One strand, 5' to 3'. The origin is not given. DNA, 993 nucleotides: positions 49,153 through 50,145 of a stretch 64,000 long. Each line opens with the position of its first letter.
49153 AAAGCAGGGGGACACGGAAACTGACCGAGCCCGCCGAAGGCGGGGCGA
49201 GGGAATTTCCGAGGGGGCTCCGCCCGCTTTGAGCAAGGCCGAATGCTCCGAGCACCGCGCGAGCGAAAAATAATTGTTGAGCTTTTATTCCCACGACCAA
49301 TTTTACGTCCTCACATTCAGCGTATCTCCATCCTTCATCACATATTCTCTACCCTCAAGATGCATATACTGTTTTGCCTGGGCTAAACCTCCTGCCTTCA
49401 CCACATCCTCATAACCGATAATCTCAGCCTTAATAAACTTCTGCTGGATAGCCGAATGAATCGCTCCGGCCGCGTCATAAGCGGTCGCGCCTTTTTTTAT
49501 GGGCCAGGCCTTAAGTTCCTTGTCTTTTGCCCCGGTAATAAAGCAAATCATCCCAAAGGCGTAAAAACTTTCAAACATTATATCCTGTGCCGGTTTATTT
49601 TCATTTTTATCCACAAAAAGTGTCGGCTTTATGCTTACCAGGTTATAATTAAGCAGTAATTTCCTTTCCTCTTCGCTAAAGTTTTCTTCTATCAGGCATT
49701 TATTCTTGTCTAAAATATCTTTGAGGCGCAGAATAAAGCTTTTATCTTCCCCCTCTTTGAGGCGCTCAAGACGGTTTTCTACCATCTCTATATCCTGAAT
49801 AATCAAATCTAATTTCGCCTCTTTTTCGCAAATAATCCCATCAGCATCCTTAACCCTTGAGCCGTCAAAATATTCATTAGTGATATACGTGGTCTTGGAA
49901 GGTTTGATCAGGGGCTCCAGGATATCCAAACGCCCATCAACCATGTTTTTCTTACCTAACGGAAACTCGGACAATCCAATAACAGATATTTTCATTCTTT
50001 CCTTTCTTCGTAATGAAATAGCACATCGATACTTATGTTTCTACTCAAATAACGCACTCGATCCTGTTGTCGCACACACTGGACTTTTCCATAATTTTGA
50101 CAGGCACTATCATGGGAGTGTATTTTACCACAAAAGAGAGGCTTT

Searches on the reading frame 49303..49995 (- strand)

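Call 61: search_protein_families(library=pfam, proteins=[window:49303-49995:-], max_evalue=0.0001)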
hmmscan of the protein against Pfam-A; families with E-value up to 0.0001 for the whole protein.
window:49303-49995:- (230 aa): 2 families
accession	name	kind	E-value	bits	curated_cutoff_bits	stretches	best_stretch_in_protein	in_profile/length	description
PF06071.19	YchF-GTPase_C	-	5.7e-22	78.1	27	1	151-229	3-82/84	Protein of unknown function (DUF933)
PF02824.27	TGS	-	1.5e-06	28.6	22.2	1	166-229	13-59/60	TGS domain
